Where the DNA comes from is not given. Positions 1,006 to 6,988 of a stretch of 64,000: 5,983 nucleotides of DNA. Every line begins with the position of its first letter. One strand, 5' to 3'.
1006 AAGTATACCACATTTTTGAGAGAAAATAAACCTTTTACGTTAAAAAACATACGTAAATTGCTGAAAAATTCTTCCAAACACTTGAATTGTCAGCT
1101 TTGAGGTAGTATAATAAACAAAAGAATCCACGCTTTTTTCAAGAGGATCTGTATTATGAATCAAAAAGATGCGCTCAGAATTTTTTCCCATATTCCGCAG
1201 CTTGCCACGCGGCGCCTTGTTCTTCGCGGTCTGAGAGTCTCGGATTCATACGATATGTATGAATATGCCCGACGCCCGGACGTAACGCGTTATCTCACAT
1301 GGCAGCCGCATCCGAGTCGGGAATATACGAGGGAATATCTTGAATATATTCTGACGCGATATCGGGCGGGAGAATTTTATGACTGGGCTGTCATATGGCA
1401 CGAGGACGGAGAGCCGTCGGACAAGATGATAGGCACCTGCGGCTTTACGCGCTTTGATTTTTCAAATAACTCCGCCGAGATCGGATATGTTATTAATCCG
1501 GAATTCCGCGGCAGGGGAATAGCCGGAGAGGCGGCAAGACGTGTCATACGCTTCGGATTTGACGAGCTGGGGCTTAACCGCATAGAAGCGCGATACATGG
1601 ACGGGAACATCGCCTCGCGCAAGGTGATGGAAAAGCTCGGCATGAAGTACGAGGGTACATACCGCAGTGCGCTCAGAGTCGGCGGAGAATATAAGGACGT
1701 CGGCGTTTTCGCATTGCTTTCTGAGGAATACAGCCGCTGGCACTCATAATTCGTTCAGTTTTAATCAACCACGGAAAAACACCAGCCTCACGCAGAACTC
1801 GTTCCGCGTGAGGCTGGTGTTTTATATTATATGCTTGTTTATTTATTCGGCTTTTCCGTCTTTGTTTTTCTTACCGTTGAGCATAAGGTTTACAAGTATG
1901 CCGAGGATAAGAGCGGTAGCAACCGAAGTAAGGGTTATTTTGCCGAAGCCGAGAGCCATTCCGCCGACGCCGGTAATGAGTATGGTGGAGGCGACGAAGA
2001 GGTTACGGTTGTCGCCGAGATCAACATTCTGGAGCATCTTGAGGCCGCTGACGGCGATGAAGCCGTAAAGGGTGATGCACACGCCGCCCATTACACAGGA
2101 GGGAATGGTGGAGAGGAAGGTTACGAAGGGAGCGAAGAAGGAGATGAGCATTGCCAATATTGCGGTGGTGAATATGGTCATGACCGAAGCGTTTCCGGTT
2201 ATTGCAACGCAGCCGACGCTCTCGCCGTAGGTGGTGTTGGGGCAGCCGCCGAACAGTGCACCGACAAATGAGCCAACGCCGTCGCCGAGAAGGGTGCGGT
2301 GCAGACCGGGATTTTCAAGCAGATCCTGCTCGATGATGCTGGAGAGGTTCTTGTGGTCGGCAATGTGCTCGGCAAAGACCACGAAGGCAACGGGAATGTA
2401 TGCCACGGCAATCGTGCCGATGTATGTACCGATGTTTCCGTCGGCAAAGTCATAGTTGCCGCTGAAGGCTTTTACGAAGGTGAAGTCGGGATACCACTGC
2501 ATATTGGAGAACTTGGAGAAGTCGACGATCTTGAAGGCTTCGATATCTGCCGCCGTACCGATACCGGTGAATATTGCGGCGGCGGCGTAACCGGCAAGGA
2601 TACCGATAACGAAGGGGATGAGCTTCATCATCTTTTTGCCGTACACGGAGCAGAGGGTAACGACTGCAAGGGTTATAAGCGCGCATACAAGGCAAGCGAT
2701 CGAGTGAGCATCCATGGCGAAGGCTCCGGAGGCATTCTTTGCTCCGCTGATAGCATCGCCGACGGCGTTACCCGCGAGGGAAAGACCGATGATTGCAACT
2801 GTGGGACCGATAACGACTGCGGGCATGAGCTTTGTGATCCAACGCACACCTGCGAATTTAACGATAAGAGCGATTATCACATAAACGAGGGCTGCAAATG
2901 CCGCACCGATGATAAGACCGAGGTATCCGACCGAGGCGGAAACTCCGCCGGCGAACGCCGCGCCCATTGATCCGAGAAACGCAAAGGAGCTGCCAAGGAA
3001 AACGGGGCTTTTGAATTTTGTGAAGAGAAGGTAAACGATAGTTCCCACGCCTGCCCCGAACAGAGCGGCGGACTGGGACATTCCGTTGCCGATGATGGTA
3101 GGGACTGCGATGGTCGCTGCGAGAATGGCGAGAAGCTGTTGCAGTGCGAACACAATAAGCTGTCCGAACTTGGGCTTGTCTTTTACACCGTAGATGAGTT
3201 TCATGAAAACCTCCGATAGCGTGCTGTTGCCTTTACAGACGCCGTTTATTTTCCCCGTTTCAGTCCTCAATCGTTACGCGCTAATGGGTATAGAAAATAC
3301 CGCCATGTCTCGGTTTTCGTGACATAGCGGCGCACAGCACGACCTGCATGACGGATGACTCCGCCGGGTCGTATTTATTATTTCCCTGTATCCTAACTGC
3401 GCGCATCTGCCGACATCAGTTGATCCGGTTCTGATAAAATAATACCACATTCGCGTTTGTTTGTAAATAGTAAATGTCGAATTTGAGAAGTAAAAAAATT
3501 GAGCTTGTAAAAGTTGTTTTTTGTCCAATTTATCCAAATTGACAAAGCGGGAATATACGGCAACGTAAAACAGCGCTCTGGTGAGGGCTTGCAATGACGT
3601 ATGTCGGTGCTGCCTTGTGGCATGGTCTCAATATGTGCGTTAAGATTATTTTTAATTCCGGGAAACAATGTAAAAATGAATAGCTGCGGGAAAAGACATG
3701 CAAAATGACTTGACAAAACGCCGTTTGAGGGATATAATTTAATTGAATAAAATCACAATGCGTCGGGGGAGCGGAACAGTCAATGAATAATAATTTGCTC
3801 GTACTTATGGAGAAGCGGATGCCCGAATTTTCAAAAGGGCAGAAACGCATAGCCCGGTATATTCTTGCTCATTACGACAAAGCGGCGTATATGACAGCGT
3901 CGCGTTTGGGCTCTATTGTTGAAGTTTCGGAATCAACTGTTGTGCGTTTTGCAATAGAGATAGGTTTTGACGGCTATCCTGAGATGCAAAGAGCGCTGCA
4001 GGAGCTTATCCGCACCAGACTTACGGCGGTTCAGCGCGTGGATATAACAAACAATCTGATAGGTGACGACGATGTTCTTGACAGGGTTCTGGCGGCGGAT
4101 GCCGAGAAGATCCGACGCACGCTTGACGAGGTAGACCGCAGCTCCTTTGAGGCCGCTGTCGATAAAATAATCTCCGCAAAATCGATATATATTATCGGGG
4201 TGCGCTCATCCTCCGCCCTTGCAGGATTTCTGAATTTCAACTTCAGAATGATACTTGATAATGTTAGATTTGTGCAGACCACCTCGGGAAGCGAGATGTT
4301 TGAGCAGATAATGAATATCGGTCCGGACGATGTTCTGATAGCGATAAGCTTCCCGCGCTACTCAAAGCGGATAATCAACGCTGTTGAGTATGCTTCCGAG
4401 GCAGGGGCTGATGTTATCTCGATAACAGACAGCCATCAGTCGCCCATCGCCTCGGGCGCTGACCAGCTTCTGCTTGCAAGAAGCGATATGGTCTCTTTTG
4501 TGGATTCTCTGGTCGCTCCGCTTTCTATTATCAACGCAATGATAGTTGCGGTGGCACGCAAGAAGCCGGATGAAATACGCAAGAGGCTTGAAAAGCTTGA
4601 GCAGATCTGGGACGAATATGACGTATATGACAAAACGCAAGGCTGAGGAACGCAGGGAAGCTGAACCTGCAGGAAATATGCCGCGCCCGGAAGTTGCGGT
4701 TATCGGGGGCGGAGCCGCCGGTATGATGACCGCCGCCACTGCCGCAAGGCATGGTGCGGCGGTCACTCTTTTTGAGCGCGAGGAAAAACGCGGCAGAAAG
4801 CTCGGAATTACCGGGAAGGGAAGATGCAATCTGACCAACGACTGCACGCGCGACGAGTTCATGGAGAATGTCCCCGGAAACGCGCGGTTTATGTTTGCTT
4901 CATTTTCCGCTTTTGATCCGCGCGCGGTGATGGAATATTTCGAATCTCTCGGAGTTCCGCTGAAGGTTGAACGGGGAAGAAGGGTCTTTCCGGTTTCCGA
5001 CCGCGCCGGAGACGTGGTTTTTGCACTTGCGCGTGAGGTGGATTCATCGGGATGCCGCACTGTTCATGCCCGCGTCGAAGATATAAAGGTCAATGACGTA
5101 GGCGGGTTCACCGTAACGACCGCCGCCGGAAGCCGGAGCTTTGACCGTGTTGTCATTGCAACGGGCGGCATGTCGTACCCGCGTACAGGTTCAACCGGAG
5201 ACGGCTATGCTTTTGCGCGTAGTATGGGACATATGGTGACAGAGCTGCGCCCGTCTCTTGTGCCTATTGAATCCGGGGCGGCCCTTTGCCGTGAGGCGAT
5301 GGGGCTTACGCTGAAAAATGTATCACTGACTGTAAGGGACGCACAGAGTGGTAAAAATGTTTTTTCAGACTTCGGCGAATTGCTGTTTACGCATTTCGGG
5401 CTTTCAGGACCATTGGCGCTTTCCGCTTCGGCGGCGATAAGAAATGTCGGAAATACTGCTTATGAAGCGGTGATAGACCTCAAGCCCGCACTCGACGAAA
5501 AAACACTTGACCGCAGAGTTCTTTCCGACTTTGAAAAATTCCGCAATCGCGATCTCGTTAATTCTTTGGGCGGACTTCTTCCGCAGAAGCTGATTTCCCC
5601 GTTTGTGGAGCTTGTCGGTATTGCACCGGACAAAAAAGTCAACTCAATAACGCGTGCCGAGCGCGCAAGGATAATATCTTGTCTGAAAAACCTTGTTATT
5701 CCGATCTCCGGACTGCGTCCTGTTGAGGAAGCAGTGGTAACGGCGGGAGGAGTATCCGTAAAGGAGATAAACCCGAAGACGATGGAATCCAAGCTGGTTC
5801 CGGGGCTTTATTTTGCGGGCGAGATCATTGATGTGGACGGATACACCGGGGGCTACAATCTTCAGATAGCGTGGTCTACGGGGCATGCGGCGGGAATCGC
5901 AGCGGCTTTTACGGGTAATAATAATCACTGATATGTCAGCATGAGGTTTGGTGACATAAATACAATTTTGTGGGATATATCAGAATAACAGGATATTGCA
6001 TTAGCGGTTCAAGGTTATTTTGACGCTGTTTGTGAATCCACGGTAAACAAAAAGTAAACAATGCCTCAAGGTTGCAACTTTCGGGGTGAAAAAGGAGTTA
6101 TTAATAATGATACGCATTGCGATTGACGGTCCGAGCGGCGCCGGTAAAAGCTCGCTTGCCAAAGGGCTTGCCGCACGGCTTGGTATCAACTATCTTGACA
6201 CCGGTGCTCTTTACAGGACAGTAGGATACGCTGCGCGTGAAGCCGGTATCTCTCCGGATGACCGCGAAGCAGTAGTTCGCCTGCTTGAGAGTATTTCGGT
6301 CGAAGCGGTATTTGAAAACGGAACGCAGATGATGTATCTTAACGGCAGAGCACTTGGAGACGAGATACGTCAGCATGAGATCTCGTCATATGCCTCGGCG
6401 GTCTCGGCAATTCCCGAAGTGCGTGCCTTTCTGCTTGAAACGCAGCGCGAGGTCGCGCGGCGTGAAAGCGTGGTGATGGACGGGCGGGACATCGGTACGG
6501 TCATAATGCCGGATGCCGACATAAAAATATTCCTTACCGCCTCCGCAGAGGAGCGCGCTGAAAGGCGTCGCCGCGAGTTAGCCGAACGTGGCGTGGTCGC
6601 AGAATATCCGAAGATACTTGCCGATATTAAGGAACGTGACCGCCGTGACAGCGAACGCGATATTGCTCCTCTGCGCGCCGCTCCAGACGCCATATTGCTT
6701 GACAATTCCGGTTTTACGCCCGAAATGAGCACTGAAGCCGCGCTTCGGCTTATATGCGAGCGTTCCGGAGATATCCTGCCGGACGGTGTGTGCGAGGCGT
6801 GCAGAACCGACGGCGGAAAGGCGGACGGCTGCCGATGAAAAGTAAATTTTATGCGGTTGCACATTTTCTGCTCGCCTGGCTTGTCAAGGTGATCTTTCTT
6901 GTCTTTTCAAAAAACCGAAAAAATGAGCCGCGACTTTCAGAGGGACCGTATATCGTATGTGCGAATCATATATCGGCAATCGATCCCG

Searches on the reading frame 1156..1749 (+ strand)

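Call 47: search_protein_families(library=pfam, proteins=[window:1156-1749:+], max_evalue=0.001)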
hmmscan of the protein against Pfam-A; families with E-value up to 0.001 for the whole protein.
window:1156-1749:+ (197 aa): 3 families
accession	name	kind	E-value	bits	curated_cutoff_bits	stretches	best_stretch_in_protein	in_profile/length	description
PF13302.13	Acetyltransf_3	-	3.7e-35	122.1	25.4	1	20-164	1-138/138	Acetyltransferase (GNAT) domain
PF00583.31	Acetyltransf_1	-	1.5e-13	51.5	20.7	1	57-163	16-116/116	Acetyltransferase (GNAT) family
PF13420.13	Acetyltransf_4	-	1.1e-07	32.4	24.3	1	38-181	16-152/155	Acetyltransferase (GNAT) domain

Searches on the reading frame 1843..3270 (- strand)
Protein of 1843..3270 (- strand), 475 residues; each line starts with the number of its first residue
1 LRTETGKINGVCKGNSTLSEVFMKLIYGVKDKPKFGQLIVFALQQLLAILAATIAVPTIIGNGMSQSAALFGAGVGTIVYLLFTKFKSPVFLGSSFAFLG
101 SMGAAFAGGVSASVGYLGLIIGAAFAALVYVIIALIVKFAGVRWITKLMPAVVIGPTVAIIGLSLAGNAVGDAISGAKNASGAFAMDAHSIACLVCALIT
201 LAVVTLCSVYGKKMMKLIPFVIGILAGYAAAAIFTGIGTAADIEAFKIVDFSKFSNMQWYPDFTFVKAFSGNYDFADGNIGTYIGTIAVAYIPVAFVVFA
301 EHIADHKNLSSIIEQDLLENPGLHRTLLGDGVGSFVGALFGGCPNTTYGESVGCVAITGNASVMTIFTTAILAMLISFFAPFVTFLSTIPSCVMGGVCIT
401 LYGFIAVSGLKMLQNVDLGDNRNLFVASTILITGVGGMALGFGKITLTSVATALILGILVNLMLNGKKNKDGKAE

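Call 47: search_protein_families(library=pfam, proteins=[window:1843-3270:-], max_evalue=0.001)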
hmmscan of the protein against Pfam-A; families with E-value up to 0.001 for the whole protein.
window:1843-3270:- (475 aa): 1 family
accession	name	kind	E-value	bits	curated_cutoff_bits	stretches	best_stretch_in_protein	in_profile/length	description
PF00860.26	Xan_ur_permease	-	2e-74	251.1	27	1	36-439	1-385/389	Permease family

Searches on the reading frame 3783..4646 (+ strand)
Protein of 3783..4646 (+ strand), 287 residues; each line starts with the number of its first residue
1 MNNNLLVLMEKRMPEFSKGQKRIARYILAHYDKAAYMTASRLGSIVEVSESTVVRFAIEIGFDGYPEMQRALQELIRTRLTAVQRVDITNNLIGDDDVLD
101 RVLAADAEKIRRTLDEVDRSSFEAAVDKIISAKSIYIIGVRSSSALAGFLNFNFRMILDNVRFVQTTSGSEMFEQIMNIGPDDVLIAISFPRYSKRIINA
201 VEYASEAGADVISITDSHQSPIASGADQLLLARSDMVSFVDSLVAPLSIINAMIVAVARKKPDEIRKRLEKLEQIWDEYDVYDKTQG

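Call 47: search_protein_families(library=pfam, proteins=[window:3783-4646:+], max_evalue=0.001)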
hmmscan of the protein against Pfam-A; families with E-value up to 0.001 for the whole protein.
window:3783-4646:+ (287 aa): 3 families
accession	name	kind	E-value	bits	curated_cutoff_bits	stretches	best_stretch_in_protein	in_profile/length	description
PF01380.27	SIS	-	2.4e-25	89.3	25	1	128-256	1-131/131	SIS domain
PF01418.23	HTH_6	-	4.9e-14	52.5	28.3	1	4-74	2-72/77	Helix-turn-helix domain, rpiR family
PF13580.11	SIS_2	-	0.00093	19.7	27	0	173-215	95-137/138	SIS domain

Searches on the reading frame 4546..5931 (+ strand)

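Call 47: search_protein_families(library=pfam, proteins=[window:4546-5931:+], max_evalue=0.001)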
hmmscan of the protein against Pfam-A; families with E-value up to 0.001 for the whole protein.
window:4546-5931:+ (461 aa): 13 families
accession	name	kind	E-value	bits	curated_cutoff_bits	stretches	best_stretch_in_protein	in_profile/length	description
PF03486.20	HI0933_like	-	1.7e-84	283.5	50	1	49-450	2-242/244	HI0933-like protein Rossmann domain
PF22780.1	HI0933_like_1st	-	4.2e-33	115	27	1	235-398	1-165/165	HI0933-like protein barrel and H2TH domain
PF01266.30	DAO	-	4.3e-10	40.1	27.9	1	50-80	2-32/353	FAD dependent oxidoreductase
PF01134.28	GIDA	-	1.5e-09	37.8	22.1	2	50-79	2-31/391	Glucose inhibited division protein A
PF07992.20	Pyr_redox_2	-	1.2e-08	35.2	26.1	1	49-211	2-112/291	Pyridine nucleotide-disulphide oxidoreductase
PF13738.12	Pyr_redox_3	-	1.7e-08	34.6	30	0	36-83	153-200/305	Pyridine nucleotide-disulphide oxidoreductase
PF00890.30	FAD_binding_2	-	2.4e-08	34.1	20.4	1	50-83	2-35/414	FAD binding domain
PF12831.13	FAD_oxidored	-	5.2e-08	33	27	1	49-81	1-33/416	FAD dependent oxidoreductase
PF01262.27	AlaDh_PNT_C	-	1.4e-06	28.3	23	1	43-93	21-74/214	Alanine dehydrogenase/PNT, C-terminal domain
PF13450.12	NAD_binding_8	-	1.1e-05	26.1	21.9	1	52-81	1-30/68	NAD(P)-binding Rossmann-like domain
PF13454.12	NAD_binding_9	-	1.4e-05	25.5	21.8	0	167-207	113-153/155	FAD-NAD(P)-binding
PF00070.33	Pyr_redox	-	7.2e-05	23.7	22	1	50-83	2-35/82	Pyridine nucleotide-disulphide oxidoreductase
PF01494.25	FAD_binding_3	-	0.00052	19.8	22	1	49-82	3-36/349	FAD binding domain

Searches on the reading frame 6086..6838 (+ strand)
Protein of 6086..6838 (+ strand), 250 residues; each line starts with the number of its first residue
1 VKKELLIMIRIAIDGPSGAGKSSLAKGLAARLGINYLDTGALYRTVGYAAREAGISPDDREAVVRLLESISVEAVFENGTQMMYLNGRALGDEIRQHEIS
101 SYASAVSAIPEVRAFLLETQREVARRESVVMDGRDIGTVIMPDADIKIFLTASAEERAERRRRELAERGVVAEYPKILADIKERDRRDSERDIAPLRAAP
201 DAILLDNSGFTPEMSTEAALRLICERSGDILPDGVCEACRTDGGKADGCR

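Call 47: search_protein_families(library=pfam, proteins=[window:6086-6838:+], max_evalue=0.001)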
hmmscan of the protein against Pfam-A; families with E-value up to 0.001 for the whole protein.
window:6086-6838:+ (250 aa): 5 families
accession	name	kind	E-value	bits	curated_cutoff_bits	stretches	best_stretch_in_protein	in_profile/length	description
PF02224.24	Cytidylate_kin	-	3.3e-68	230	26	1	11-220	1-206/211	Cytidylate kinase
PF13189.12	Cytidylate_kin2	-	6.6e-12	46.4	28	1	11-187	2-149/176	Cytidylate kinase-like family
PF13238.12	AAA_18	-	3.4e-08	34.5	29.4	1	11-163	1-110/128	AAA domain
PF13207.12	AAA_17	-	0.00049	20.8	27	0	15-46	2-33/136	AAA domain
PF13671.12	AAA_33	-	0.00079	20.2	27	0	14-74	5-66/143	AAA domain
